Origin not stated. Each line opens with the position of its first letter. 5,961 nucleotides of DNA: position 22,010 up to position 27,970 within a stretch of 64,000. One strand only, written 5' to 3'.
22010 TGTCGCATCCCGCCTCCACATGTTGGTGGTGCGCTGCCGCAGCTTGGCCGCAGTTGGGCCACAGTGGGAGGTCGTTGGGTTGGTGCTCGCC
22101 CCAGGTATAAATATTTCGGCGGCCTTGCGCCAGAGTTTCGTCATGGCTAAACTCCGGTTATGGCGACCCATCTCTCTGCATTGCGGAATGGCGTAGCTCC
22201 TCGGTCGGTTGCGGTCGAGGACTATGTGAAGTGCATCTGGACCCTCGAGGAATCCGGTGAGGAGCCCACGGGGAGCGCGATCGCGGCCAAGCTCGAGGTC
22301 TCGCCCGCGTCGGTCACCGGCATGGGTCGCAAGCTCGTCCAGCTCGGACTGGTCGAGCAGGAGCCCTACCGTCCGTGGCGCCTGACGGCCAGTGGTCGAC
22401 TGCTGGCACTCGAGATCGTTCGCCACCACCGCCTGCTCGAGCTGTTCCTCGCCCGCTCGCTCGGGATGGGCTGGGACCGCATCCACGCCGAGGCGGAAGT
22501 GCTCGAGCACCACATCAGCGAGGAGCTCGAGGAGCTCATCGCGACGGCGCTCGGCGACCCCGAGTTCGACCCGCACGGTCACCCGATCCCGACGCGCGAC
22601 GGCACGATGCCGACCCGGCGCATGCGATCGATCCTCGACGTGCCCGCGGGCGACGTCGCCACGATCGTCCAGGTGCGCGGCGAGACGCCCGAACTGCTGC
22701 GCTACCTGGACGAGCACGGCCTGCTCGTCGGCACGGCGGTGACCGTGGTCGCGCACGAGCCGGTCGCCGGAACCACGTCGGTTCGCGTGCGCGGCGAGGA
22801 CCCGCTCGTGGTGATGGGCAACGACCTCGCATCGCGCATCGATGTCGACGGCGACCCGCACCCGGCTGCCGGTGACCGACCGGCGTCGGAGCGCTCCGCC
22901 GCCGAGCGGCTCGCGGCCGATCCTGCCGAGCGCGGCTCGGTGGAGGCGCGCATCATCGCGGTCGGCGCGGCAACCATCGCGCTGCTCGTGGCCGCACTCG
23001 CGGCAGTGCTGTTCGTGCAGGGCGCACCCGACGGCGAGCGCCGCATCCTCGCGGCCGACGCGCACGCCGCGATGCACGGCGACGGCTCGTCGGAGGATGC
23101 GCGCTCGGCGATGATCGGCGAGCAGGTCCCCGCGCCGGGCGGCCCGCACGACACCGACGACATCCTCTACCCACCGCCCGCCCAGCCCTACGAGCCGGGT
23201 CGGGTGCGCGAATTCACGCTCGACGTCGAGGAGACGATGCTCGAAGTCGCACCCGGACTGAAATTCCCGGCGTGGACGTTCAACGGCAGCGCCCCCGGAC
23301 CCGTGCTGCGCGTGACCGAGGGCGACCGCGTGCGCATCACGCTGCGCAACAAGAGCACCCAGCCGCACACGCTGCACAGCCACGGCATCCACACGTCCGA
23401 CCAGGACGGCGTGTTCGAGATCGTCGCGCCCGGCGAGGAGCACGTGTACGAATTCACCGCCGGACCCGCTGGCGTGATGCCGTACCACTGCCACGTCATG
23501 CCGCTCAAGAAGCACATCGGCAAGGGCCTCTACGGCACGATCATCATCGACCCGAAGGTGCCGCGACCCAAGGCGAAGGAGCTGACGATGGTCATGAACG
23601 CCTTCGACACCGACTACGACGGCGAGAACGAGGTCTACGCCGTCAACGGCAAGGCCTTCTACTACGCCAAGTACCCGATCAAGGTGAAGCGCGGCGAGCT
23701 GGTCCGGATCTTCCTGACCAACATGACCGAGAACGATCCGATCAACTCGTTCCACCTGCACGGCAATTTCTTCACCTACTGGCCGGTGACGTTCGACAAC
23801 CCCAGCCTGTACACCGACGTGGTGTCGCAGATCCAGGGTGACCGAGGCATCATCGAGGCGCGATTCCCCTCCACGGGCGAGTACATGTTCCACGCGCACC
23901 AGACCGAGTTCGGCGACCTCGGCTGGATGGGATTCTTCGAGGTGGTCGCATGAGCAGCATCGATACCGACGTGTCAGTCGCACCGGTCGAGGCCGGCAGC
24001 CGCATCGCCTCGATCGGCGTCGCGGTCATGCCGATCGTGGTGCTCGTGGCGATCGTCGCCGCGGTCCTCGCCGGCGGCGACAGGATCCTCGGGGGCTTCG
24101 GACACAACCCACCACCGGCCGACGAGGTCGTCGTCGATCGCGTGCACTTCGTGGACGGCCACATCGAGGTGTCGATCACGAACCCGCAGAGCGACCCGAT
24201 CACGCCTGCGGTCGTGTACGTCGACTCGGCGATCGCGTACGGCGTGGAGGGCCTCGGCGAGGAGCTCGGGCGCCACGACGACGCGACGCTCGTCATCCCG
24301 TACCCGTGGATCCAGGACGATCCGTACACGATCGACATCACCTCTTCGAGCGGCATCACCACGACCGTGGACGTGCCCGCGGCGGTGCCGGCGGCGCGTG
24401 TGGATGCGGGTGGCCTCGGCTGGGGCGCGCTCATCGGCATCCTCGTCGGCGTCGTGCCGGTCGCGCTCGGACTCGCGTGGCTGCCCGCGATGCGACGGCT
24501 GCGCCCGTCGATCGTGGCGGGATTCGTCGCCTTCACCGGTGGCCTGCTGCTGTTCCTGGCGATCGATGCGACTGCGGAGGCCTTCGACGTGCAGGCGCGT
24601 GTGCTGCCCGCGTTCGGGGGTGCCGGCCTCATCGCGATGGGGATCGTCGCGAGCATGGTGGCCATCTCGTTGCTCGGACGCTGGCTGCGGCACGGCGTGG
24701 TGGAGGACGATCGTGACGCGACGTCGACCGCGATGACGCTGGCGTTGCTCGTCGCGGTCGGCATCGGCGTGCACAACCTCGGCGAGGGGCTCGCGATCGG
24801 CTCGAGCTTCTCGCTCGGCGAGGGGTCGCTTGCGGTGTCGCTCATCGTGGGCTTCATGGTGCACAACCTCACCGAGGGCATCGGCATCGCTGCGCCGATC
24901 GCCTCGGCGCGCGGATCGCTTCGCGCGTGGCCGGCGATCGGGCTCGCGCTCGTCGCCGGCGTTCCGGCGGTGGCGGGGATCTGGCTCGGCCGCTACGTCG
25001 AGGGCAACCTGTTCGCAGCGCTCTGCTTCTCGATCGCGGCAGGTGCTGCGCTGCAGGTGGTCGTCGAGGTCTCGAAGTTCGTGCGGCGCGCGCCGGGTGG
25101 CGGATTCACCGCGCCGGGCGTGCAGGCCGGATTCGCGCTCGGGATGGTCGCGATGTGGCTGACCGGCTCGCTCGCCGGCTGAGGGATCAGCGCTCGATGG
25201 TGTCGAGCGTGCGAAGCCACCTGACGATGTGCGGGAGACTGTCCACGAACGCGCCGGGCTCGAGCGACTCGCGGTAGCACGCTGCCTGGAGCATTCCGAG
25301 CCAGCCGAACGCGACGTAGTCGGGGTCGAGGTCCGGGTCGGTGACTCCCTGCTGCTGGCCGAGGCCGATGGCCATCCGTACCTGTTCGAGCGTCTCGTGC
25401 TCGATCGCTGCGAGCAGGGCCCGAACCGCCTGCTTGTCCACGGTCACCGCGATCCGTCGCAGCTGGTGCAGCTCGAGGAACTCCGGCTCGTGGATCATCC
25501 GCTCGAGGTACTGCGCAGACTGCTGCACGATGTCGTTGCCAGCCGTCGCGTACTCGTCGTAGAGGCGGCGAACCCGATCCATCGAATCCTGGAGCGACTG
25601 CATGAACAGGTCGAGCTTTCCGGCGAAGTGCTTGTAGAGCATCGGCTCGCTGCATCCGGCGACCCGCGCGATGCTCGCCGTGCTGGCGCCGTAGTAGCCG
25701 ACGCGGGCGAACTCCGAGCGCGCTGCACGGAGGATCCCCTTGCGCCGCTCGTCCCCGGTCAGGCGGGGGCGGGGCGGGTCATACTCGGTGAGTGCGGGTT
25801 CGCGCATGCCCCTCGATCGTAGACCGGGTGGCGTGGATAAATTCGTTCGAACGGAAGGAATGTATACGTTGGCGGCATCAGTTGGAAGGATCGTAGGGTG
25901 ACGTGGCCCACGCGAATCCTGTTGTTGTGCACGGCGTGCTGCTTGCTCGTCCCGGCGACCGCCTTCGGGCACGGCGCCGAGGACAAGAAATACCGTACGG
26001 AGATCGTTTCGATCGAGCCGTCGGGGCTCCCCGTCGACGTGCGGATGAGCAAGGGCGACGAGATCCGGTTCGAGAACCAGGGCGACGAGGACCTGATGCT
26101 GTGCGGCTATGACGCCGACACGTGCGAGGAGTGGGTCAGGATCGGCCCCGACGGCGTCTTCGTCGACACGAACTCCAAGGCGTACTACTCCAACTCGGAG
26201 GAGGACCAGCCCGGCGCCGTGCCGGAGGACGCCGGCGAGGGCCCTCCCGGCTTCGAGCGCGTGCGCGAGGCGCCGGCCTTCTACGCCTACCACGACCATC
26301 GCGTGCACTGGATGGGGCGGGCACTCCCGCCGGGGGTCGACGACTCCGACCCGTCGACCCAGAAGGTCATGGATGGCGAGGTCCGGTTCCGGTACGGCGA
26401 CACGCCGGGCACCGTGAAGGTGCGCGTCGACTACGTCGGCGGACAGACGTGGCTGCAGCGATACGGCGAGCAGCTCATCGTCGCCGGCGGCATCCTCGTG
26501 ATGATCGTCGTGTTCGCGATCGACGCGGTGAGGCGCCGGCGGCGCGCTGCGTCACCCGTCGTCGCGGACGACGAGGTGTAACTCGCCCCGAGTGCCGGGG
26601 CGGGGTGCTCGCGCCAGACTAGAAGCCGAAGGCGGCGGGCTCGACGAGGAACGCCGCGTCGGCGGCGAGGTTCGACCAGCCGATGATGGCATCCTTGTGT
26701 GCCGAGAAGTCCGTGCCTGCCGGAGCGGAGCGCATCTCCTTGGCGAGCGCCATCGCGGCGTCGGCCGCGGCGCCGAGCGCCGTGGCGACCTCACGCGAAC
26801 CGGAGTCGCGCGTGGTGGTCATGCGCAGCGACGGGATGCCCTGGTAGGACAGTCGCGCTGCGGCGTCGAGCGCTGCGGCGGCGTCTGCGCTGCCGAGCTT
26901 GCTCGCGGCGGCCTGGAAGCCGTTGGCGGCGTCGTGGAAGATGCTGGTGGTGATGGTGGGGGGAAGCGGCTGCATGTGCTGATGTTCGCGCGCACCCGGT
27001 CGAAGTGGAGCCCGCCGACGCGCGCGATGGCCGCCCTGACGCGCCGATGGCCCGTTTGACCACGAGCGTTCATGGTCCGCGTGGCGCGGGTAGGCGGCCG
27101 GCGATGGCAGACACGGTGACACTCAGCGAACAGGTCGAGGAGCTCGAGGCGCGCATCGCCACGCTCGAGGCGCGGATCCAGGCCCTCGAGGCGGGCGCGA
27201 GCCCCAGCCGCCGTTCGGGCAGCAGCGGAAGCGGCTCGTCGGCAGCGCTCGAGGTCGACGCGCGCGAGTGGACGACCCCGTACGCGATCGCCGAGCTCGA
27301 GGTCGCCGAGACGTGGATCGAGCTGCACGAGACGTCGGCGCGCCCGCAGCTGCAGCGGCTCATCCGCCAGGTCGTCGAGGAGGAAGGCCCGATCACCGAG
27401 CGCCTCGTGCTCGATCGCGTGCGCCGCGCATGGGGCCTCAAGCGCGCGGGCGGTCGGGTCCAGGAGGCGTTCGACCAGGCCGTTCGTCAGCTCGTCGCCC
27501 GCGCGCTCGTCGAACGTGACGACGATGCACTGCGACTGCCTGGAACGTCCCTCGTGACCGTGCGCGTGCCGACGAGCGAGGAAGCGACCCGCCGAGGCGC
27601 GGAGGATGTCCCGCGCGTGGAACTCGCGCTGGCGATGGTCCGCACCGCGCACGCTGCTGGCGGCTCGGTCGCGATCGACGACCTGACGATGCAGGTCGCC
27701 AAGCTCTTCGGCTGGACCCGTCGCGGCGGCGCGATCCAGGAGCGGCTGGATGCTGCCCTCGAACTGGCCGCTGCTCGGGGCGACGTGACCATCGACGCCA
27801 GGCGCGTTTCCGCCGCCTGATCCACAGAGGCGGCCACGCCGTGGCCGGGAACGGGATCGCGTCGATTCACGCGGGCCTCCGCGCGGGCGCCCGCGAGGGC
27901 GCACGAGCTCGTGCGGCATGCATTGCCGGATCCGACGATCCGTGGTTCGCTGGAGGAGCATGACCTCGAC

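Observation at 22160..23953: One ORF fuses a complete DtxR/MntR-type metalloregulator to a transmembrane helix and an extracytoplasmic two-domain multicopper oxidase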

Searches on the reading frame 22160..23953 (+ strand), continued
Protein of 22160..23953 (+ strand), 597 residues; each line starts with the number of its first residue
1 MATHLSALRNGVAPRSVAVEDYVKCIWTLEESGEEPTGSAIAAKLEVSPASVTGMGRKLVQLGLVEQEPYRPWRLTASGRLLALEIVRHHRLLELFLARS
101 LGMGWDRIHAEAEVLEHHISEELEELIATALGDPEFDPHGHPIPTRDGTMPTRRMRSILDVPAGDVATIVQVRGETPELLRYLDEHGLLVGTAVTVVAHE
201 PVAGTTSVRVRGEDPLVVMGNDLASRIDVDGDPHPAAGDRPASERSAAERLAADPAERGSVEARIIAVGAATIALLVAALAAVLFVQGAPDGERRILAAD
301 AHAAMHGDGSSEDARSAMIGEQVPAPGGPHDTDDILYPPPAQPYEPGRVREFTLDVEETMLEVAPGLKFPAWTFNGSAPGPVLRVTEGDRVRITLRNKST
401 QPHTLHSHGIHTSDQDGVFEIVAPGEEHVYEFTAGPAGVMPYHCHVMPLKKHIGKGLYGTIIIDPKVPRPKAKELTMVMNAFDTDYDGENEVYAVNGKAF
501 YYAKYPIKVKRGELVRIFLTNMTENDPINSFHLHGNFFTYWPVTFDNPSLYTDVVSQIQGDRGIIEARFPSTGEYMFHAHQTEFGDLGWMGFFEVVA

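Call 60: find_related_loci(query=window:22160-23950:+, collection=metagenome_contigs, flank=3000)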
Query window:22160-23950:+ (597 aa) in metagenome_contigs; peptide patterns used: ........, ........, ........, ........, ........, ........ (x = any residue, [..] = any of these).
122 stretches matched a pattern; 71 encode a relative of the query (tblastn E <= 1e-3); 71 distinct loci.
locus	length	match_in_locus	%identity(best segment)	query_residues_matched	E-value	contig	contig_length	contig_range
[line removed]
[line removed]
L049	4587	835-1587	60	347-595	1e-99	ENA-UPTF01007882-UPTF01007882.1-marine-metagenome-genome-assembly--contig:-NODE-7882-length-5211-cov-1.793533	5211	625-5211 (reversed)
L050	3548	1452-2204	60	347-595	4e-101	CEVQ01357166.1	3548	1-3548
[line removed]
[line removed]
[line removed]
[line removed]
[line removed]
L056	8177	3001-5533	56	18-597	7e-91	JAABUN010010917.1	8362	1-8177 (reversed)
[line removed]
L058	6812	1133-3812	55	18-597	5e-90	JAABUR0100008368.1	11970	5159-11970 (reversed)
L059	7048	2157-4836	55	18-597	5e-90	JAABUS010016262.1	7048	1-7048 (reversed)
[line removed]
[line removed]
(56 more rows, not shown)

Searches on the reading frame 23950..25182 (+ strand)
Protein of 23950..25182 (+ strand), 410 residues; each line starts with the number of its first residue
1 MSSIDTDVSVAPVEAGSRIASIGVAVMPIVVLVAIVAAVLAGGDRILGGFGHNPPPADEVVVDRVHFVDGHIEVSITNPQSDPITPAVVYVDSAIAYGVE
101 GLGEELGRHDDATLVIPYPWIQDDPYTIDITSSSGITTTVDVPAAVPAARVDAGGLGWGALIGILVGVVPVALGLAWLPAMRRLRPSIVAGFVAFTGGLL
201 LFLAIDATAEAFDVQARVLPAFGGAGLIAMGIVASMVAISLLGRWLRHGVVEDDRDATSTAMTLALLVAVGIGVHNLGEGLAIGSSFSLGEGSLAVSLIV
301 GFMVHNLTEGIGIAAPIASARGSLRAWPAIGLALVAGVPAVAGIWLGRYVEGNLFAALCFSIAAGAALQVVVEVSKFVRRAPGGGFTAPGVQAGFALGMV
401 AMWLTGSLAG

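Call 3: search_protein_families(library=pfam, proteins=[window:23950-25182:+], max_evalue=0.01)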
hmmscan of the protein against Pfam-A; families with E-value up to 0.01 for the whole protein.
window:23950-25182:+ (410 aa): 1 family
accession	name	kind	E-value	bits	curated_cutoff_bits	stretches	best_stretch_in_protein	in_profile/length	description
PF02535.28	Zip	-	1.4e-07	31.6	35.1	1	253-365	166-280/323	ZIP Zinc transporter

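Call 4: search_protein_families(library=ncbifam, proteins=[window:23950-25182:+], max_evalue=0.01)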
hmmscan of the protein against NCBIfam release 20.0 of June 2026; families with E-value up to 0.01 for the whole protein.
window:23950-25182:+ (410 aa): 2 families
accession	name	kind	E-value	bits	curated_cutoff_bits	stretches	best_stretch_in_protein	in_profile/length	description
NF003243.0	PRK04201.1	equivalog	5.5e-11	42.2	252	1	157-373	42-228/266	zinc transporter ZupT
TIGR00820.1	zip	subfamily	0.0096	15.1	231.15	0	253-348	160-250/324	ZIP zinc/iron transport family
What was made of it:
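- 23950..25182 (+): ZIP-family metal transporter with an N-terminal anchor plus an extracytoplasmic domain of about 110 aa. Its start overlaps the fused gene's stop (ATGA). Pfam Zip E 1.4e-07 (below the cut-off) and NCBIfam ZupT E 5.5e-11 (calls 3, 4).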

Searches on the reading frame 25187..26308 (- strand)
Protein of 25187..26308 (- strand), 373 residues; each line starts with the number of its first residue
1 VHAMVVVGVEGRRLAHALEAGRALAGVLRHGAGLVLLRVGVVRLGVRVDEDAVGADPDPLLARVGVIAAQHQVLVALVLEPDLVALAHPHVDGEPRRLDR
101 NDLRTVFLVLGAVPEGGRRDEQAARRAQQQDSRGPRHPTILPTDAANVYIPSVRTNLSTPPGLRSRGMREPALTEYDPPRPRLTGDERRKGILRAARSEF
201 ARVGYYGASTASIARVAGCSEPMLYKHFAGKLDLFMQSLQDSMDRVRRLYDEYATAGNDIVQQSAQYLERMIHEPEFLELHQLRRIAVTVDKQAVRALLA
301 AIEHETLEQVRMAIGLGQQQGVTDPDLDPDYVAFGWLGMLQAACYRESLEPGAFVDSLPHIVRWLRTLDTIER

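Call 37: search_protein_families(library=pfam, proteins=[window:25187-26308:-], max_evalue=0.001)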
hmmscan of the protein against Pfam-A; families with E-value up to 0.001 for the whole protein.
window:25187-26308:- (373 aa): 1 family
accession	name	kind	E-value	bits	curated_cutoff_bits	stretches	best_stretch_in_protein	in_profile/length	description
PF00440.29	TetR_N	-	6.5e-11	42.3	24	1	192-235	1-44/47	Bacterial regulatory proteins, tetR family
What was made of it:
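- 25187..25807 (-): TetR-family regulator. It marks the conserved right-hand border of the variable slot downstream of mntR. Pfam TetR_N (call 37).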

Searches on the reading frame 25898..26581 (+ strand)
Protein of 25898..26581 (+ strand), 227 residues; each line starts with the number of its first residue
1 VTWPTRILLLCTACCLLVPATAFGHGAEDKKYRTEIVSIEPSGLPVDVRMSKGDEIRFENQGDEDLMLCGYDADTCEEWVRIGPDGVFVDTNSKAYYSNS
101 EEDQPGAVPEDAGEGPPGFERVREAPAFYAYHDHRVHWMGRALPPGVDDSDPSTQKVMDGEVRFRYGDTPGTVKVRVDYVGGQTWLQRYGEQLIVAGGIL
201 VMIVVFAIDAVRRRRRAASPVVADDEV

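Call 3: search_protein_families(library=pfam, proteins=[window:25898-26581:+], max_evalue=0.01)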
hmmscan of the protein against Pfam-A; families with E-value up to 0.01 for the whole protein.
window:25898-26581:+ (227 aa): 0 families
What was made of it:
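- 25898..26581 (+): Conserved 227-aa protein of unknown function: signal peptide, His right after the likely cleavage site, C-terminal transmembrane segment. It is part of the syntenic backbone and is not shown to belong to the system. No Pfam hit (call 3).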

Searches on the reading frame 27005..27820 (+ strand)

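Call 37: search_protein_families(library=pfam, proteins=[window:27005-27820:+], max_evalue=0.001)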
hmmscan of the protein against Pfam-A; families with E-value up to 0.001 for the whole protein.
window:27005-27820:+ (271 aa): 2 families
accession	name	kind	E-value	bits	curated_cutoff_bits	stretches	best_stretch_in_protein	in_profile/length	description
PF11784.13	DUF3320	-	1.2e-20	73.6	25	1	106-154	2-50/50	Protein of unknown function (DUF3320)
PF23991.1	DUF7310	-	0.00014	22.7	40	1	34-62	28-57/83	Coiled-coil region of unknown function (DUF7310)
